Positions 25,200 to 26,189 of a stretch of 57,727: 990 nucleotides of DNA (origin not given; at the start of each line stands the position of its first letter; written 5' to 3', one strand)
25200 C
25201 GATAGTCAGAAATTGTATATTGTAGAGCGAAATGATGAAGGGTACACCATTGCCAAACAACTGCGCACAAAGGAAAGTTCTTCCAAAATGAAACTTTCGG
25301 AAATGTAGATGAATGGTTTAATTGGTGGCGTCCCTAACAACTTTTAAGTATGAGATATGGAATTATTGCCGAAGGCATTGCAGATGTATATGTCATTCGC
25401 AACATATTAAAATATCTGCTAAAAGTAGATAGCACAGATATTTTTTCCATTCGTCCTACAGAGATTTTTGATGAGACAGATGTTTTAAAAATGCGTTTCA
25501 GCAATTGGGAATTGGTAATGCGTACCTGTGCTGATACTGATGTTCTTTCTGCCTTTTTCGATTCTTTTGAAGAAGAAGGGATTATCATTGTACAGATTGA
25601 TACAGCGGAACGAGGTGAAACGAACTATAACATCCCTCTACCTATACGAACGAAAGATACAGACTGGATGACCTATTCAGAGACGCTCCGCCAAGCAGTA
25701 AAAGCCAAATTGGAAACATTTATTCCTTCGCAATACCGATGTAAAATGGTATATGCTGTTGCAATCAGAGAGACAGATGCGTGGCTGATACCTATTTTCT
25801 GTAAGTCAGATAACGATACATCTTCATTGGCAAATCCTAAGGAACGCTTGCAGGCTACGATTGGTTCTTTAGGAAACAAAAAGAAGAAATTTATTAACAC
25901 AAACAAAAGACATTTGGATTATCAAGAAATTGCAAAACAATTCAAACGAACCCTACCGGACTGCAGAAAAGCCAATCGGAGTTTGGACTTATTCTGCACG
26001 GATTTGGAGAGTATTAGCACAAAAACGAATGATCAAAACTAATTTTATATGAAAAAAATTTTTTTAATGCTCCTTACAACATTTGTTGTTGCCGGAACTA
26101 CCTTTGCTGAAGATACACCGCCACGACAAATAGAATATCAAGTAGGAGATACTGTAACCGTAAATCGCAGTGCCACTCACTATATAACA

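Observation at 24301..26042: P-loop ABC/SMC-type ATPase + DUF4276/TOPRIM-like partner: candidate uncharacterised two-gene defence module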

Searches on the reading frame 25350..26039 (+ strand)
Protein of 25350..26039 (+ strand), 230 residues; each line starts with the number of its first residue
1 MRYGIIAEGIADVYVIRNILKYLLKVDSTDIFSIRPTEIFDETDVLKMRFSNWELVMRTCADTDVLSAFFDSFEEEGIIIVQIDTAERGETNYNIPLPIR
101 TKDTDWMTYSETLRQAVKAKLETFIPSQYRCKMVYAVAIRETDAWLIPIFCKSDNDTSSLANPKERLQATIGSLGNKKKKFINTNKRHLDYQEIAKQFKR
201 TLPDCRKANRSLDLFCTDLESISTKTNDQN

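Call 3: search_protein_families(library=pfam, proteins=[window:25350-26039:+], max_evalue=1)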
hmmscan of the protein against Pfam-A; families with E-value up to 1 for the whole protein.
window:25350-26039:+ (230 aa): 0 families

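Call 4: search_protein_families(library=padloc, proteins=[window:25350-26039:+], max_evalue=1)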
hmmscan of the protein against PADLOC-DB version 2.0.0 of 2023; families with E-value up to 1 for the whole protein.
window:25350-26039:+ (230 aa): 5 families
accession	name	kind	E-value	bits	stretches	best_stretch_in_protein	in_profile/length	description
PDLC04571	PDC-M31B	-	2.6e-08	31.9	1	2-210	5-217/233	-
PDLC04573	PDC-M31B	-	2e-07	29.1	2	3-85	4-82/241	-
PDLC04207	HEC-01B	-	1e-05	23.1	1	112-222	84-200/203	-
PDLC04212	HEC-01B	-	0.013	13.5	1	82-147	58-126/222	-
PDLC04210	HEC-01B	-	0.015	13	1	113-147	93-125/217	-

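Call 5: search_protein_families(library=ncbifam, proteins=[window:25350-26039:+], max_evalue=1)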
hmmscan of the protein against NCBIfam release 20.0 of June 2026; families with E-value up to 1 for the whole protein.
window:25350-26039:+ (230 aa): 0 families

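Call 7: find_homologous_proteins(query=window:25350-26039:+, max_evalue=0.001)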
Query window:25350-26039:+ (230 aa): 122 proteins with E <= 0.001 among 347 candidates; the best 120 are listed.
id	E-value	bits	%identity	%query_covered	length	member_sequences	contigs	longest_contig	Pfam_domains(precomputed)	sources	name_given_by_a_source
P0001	6.3e-148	508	100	100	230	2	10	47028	-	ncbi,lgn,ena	-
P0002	3.4e-129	447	85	100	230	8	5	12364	-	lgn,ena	-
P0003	4.9e-127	440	84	100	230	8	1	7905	-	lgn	-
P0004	5.3e-106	371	71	100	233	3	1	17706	-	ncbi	-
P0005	7.6e-101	354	69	98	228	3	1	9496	-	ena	-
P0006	1.2e-98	347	67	98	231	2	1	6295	-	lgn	-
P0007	3.6e-91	322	64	97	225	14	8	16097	-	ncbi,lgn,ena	-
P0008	1.5e-74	268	54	96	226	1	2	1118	-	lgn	-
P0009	2.2e-74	268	54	98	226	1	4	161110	-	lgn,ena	-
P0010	7.5e-72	259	54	96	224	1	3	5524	-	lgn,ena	-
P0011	8.1e-72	259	51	96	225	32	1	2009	-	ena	-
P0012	9.0e-72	259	51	96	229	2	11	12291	-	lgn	-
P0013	1.1e-71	259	52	96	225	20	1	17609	-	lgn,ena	-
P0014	4.1e-71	257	52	96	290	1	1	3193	-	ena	-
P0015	5.6e-71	256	52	96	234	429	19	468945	-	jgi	jgi:transcriptional regulator, tetR family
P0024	6.2e-69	250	52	96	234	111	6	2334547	-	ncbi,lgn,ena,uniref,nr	ncbi:TetR family transcriptional regulator [Bacteroides ndongoniae]|uniref:TetR family transcription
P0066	3.9e-60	221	47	96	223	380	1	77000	-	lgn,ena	-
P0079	1.2e-58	216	46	95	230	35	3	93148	-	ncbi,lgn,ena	-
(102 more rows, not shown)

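Call 21: search_solved_structures(query=A1, max_evalue=10, show_alignments=2)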
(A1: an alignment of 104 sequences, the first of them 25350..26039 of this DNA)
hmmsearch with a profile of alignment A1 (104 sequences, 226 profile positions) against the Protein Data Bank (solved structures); distinct sequences matched with E-value up to 10: 4.
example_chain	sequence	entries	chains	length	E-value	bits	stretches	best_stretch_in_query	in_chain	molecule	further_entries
2nq9_A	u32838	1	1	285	1.4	11.7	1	65-112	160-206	Endonuclease 4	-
2nqh_A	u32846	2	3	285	1.4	11.6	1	65-112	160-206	Endonuclease 4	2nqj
1qtw_A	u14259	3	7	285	1.4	11.6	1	65-112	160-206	ENDONUCLEASE IV | Endonuclease 4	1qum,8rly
4k1g_A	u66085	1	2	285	1.4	11.6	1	65-112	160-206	Endonuclease 4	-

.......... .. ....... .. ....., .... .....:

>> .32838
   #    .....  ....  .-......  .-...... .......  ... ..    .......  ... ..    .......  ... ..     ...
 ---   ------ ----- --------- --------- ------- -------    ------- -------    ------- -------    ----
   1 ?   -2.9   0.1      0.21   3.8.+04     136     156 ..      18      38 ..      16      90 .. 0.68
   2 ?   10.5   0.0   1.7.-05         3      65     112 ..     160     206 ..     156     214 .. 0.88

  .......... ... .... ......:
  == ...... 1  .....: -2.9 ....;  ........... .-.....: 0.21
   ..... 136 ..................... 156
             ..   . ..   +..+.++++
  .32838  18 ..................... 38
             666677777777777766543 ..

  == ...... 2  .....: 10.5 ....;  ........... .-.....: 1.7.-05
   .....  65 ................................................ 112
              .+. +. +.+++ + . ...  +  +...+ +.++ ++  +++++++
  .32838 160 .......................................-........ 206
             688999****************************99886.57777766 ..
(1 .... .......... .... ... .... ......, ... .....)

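Call 22: find_encoding_contigs(protein=P0001, flank=8000, max_places=6)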
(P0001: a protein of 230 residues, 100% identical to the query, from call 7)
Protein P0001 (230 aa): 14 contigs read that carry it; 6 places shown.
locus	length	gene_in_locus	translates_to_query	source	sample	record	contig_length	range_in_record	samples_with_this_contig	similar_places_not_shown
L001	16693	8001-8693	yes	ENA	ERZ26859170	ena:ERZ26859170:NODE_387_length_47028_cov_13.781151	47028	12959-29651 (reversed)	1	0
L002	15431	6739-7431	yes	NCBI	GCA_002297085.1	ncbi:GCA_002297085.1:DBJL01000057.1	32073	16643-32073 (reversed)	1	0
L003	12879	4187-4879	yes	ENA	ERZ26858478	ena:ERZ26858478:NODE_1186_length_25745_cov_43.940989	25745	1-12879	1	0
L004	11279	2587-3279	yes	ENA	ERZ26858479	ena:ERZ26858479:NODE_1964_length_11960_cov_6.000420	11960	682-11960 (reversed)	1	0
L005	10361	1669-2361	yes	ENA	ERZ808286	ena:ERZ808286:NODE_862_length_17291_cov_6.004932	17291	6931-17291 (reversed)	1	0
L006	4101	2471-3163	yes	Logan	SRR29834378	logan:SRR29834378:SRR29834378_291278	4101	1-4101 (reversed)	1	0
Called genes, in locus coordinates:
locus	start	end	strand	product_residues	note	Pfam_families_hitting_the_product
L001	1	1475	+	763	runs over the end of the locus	PF13328:HD_4, PF01966:HD (weak), PF04607:RelA_SpoT, PF02824:TGS, PF28438:RelA_RIS, PF13291:ACT_4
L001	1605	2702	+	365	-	PF22544:HYDIN_VesB_CFA65-like_Ig, PF07610:DUF1573, PF22073:Cep192_D4 (faint), PF07610:DUF1573 (weak), PF22544:HYDIN_VesB_CFA65-like_Ig (weak)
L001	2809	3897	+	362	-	PF03308:MeaB, PF02492:cobW (faint)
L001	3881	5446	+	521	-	PF00772:DnaB, PF06745:ATPase (faint), PF13481:AAA_25, PF03796:DnaB_C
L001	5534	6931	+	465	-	PF01336:tRNA_anti-codon, PF00152:tRNA-synt_2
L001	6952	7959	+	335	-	PF02463:SMC_N, PF13175:AAA_15, PF13476:AAA_23, PF00005:ABC_tran (faint), PF13304:AAA_21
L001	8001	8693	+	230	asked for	-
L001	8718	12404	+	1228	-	PF13620:CarboxypepD_reg, PF13715:CarbopepD_reg_2 (weak)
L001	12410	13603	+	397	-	PF18942:DUF5689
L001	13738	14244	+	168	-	PF02674:Colicin_V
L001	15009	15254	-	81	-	-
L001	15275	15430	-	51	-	-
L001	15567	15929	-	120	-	-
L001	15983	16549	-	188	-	PF28549:NDPSase_N, PF00293:NUDIX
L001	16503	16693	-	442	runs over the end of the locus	PF01554:MatE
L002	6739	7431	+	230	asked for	-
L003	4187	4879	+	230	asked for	-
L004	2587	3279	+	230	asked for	-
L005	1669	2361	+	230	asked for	-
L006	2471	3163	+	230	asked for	-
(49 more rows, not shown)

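Call 23: find_encoding_contigs(protein=P0024, flank=8000, max_places=6)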
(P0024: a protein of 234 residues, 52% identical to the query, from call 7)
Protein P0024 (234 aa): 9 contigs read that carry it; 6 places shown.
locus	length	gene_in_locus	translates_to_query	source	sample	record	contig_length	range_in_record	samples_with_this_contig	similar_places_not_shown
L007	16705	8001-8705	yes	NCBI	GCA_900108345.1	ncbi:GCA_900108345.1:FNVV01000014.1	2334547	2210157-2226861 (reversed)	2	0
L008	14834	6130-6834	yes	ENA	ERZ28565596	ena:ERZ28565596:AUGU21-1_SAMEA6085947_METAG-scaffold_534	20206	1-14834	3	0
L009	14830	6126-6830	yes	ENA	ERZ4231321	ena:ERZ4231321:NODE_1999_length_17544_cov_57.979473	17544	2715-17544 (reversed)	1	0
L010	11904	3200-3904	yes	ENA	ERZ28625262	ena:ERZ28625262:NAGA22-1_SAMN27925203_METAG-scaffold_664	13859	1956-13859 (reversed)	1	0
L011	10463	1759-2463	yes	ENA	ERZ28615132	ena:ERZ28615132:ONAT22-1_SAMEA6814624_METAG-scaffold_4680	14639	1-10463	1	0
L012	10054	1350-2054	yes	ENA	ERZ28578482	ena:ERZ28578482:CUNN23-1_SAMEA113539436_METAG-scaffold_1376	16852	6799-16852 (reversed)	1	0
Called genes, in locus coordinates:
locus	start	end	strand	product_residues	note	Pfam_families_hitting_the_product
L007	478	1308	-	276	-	PF13102:Phage_int_SAM_5, PF00589:Phage_integrase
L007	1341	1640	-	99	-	PF17293:Arm-DNA-bind_5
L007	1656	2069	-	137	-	-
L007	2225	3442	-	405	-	PF13173:AAA_14, PF13635:DUF4143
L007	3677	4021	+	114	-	PF12728:HTH_17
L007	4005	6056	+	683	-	PF13481:AAA_25 (weak)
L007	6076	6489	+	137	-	PF12728:HTH_17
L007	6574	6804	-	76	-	-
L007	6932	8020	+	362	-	PF02463:SMC_N, PF13175:AAA_15, PF13476:AAA_23 (weak), PF13304:AAA_21, PF13175:AAA_15 (weak)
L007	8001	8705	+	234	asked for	-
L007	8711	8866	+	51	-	-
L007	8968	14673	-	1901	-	PF02384:N6_Mtase, PF28553:WH_1, PF28554:DUF8437, PF28555:Helicase_dom, PF00271:Helicase_C (weak), PF28556:DUF8438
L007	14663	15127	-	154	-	PF08989:DUF1896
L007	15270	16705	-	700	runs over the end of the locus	PF01751:Toprim, PF01131:Topoisom_bac, PF13342:Toprim_Crpt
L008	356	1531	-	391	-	PF13173:AAA_14, PF13635:DUF4143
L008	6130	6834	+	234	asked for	-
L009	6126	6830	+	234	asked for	-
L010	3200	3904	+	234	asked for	-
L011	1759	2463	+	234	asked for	-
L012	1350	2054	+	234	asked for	-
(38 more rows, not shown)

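Call 25: find_related_loci(query=A1, collection=genome_contigs, flank=10000)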
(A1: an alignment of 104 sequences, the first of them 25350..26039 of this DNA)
Query A1 (230 aa) in genome_contigs; peptide patterns used: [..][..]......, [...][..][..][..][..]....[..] (x = any residue, [..] = any of these).
114 stretches matched a pattern; 50 encode a relative of the query (tblastn E <= 1e-3); 50 distinct loci.
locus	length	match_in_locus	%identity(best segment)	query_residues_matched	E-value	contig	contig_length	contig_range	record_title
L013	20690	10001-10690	86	1-230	7e-136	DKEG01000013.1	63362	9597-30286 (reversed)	MAG TPA_asm: Bacteroidales bacterium UBA6828 UBA6828_contig_235, whole genome shotgun sequence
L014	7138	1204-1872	64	1-223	6e-99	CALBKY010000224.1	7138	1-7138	MAG TPA_asm: uncultured Bacteroidales bacterium isolate SRR1747047_bin.50_CONCOCT_v1.1_MAG genome assembly, contig: ERZ8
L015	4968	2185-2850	53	1-221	8e-80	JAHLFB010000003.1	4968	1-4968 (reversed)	MAG: Candidatus Phocaeicola faecipullorum isolate 17637 A2M15__C6160_L4968, whole genome shotgun sequence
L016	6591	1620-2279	52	1-220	1e-79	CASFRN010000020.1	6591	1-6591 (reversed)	uncultured Bacteroides sp. isolate SI.B2.metabat-bins.82 genome assembly, contig: SI.B2.metabat-bins.82.fa_k141_25943, w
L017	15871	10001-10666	50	1-221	2e-78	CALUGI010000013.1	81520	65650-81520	MAG: uncultured Phocaeicola sp. isolate BRZ_RP__bin119 genome assembly, contig: BRZ_RP__NODE_379_length_81520_cov_12.344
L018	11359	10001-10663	52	1-220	4e-78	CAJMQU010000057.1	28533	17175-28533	TPA_asm: uncultured bacterium isolate ERR1600740-bin.4 genome assembly, contig: NODE_1552_length_28533_cov_8.914425, who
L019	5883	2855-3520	53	1-221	4e-78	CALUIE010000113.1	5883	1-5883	MAG: uncultured Phocaeicola sp. isolate BRZ_KM__bin66 genome assembly, contig: BRZ_KM__NODE_14290_length_5883_cov_12.384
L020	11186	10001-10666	53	1-221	6e-78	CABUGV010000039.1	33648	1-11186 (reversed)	MAG TPA_asm: uncultured Bacteroides sp. isolate MGYG-HGUT-03992 genome assembly, contig: GUT_GENOME253072_39, whole geno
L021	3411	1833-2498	53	1-221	2e-78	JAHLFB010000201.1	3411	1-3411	MAG: Candidatus Phocaeicola faecipullorum isolate 17637 A2M15__C365566_L3411, whole genome shotgun sequence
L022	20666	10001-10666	52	1-221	3e-77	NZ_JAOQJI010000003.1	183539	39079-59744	Phocaeicola fibrisolvens strain Sanger_21 .13470_2_64.3, whole genome shotgun sequence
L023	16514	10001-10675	51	1-224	3e-77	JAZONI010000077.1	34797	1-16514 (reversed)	MAG: Bacteroidaceae bacterium isolate T1900045640_YK20190334.MAGScoT_cleanbin_000053 SGB_8129_k141_1125083, whole genome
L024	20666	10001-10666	52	1-221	3e-77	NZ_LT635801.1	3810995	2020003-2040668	Bacteroides ilei strain Marseille-P3208, whole genome shotgun sequence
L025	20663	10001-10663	52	1-220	1e-76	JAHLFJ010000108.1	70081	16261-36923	MAG: Candidatus Phocaeicola excrementipullorum isolate 8470 D5M67__C288773_L70081, whole genome shotgun sequence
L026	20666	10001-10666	51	1-221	2e-76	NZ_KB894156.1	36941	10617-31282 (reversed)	Bacteroides gallinarum DSM 18171 = JCM 13658 strain DSM 18171 C233DRAFT_scaffold00042.42, whole genome shotgun sequence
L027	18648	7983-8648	51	1-221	2e-76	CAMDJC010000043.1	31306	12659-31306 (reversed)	MAG: uncultured Odoribacter sp. isolate ERR1606221_bin.9_metaWRAP_v1.3_MAG genome assembly, contig: ERZ10552303.544, who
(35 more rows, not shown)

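Call 27: predict_structure(alignment_id=A1)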
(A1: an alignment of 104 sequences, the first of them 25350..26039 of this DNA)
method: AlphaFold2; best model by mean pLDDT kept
length: 230 residues; sequences in the alignment: 104
mean_pLDDT: 90.3   pTM: 0.88
mean pLDDT of the five models: 90.3, 88.7, 88.5, 88.0, 87.3
residues with pLDDT >= 90: 184; 70-90: 26; 50-70: 10; < 50: 10
segments of 3 or more residues with pLDDT < 50: 38-43, 45-47
pLDDT, mean of each block of 10 residues (from residue 1): 94 97 96 70 52 91 94 92 93 90 93 97 96 97 97 91 95 93 85 97 97 98 74
secondary structure, 60 per line:
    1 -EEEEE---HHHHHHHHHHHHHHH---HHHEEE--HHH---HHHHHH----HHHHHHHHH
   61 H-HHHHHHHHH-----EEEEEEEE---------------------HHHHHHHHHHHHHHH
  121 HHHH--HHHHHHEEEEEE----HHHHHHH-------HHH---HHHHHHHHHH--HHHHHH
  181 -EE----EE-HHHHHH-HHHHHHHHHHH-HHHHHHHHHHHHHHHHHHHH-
elements in order: E2-6 H10-24 E31-33 H42-47 H52-61 H63-71 E77-84 H106-124 H127-132 E133-138 H143-149 H163-172 H175-180 H191-196 H198-208 H210-229

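Call 29: search_protein_representatives(alignment_id=A1)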
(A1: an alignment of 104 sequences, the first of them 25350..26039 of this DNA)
Query: 104 sequences, 226 profile positions. Proteins with E-value up to 0.001 (for the whole library): 768; up to 1e-10: 498; up to 1e-30: 140. The best 150 are listed.
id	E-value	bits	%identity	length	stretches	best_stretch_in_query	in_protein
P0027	1.6e-102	358.2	-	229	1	1-224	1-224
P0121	1.4e-82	292.9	-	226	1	1-221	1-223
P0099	4.2e-73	262.0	-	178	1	48-224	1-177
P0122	2.1e-67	243.3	-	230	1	1-221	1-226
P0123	2.3e-65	236.7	-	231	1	1-222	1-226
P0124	1.6e-63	230.6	-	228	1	1-221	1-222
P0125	4.6e-62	225.8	-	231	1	1-224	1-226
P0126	8.9e-62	224.9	-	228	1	1-223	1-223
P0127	1.1e-61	224.6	-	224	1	1-222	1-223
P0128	6.7e-61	222.0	-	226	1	1-222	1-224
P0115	1.8e-60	220.6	-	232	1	2-223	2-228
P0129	2.0e-60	220.5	-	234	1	1-225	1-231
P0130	3.2e-59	216.6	-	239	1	3-223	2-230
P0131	3.7e-59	216.3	-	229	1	1-223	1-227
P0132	7.5e-59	215.3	-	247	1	1-223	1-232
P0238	2.3e-34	135.2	-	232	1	3-223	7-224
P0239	2.8e-34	135.0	-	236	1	3-224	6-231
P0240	4.6e-34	134.3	-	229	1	2-224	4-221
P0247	6.2e-33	130.6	-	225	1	26-220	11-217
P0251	2.4e-32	128.6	-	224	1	5-223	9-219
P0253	4.1e-32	127.9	-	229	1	2-223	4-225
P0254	2.8e-31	125.2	-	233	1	3-221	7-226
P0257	1.2e-30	123.1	-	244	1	1-221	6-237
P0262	5.0e-29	117.8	-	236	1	3-223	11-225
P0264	5.1e-28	114.5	-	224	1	3-223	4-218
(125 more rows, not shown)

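Call 30: fold_search(model_id=the predicted structure, library=pdb)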
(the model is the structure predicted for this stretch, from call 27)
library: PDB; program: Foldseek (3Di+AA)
matches with E <= 10: 577; with E <= 0.001: 0
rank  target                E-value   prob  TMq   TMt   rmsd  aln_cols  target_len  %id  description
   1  4rk1_B                3.8e-01  0.11  0.20  0.18  16.9       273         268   11  Crystal structure of LacI family transcriptional regulator from Enterococcus faecium, Target EFI-512930, with bound ri (released 2014-10-29)
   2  6u45_B                4.0e-01  0.09  0.19  0.11  13.1       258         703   10  Crystal structure of Methanoperedens nitroreducens elongation factor 2 bound to GMPPCP and magnesium (released 2020-03-18)
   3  6u45_A                4.2e-01  0.12  0.22  0.10  14.1       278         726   10  Crystal structure of Methanoperedens nitroreducens elongation factor 2 bound to GMPPCP and magnesium (released 2020-03-18)
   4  2yw9_D                5.5e-01  0.14  0.24  0.23  13.3       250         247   11  Crystal structure of TT0143 from Thermus thermophilus HB8 (released 2007-05-15)
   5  1bxk_B                6.1e-01  0.12  0.20  0.15  12.3       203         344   11  DTDP-GLUCOSE 4,6-DEHYDRATASE FROM E. COLI (released 1998-10-14)
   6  1krm                  6.4e-01  0.13  0.22  0.17  14.2       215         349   12  Crystal structure of bovine adenosine deaminase complexed with 6-hydroxyl-1,6-dihydropurine riboside (released 2003-01-14)
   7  5o31_O                6.4e-01  0.07  0.17  0.14  17.9       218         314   14  Mitochondrial complex I in the deactive state (released 2018-01-17)
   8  1ulu_B                7.0e-01  0.12  0.21  0.20  13.7       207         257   12  Crystal structure of tt0143 from Thermus thermophilus HB8 (released 2004-11-02)
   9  2ekc_A                7.4e-01  0.08  0.19  0.18  13.7       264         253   11  Structural study of Project ID aq_1548 from Aquifex aeolicus VF5 (released 2007-09-25)
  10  5wqm_A                7.8e-01  0.16  0.27  0.28  14.2       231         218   10  Crystal structure of a carbonyl reductase from Pseudomonas aeruginosa PAO1 (condition I) (released 2018-07-04)
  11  4wzz                  7.8e-01  0.08  0.19  0.15  17.2       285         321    9  CRYSTAL STRUCTURE OF AN ABC TRANSPORTER SOLUTE BINDING PROTEIN (IPR025997) FROM CLOSTRIDIUM PHYTOFERMENTAS (Cphy_0583, T (released 2014-12-17)
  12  1g1a_A                8.2e-01  0.12  0.21  0.17  12.6       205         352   10  THE CRYSTAL STRUCTURE OF DTDP-D-GLUCOSE 4,6-DEHYDRATASE (RMLB)FROM SALMONELLA ENTERICA SEROVAR TYPHIMURIUM (released 2001-03-21)
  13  1itw_A                8.2e-01  0.06  0.14  0.06  12.2       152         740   15  Crystal structure of the monomeric isocitrate dehydrogenase in complex with isocitrate and Mn (released 2002-12-11)
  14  5wqo_A                8.6e-01  0.16  0.28  0.28  13.7       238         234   10  Crystal structure of a carbonyl reductase from Pseudomonas aeruginosa PAO1 in complex with NADP (condition I) (released 2017-10-04)
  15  6uxy_A                8.6e-01  0.12  0.18  0.09  11.9       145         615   12  PRMT5:MEP50 Complexed with Allosteric Inhibitor Compound 8 (released 2020-08-19)
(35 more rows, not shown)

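Call 32: search_protein_families(library=pfam, alignment_id=A2, max_evalue=1)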
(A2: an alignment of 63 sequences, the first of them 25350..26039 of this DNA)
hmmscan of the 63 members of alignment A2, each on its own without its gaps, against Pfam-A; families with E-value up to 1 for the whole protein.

A. member 1, window:25350-26039:+ (230 aa): 0 families

B. families by the number of members that match (of 63 scanned): 64 families (the first 25 are shown)
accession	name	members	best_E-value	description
PF14103.11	DUF4276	17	2.5e-06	Domain of unknown function (DUF4276)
PF13707.11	RloB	3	0.0075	RloB-like protein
PF11536.14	DUF3226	2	0.14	Protein of unknown function (DUF3226)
PF21377.3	MurD_N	2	0.38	MurD N-terminal domain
PF01320.23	Colicin_Pyocin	1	0.0027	Colicin immunity protein / pyocin immunity protein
PF00620.32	RhoGAP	1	0.006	RhoGAP domain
PF21943.1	TetR_C_46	1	0.0062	Tetracyclin repressor-like, C-terminal domain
PF25575.1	TPR_BSK1_C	1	0.015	Serine/threonine-protein kinase BSK1-like, TPR repeats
PF15233.11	SYCE1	1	0.015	Synaptonemal complex central element protein 1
PF22862.1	Hac8_like_N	1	0.015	Halocin 8-like N-terminal domain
PF04420.19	CHD5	1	0.017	CHD5-like protein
PF24299.1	DUF7483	1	0.017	Domain of unknown function (DUF7483)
PF06920.19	DHR-2_Lobe_A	1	0.022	DHR-2, Lobe A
PF18809.6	PBECR1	1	0.027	phage-Barnase-EndoU-ColicinE5/D-RelE like nuclease1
PF00618.25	RasGEF_N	1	0.028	RasGEF N-terminal motif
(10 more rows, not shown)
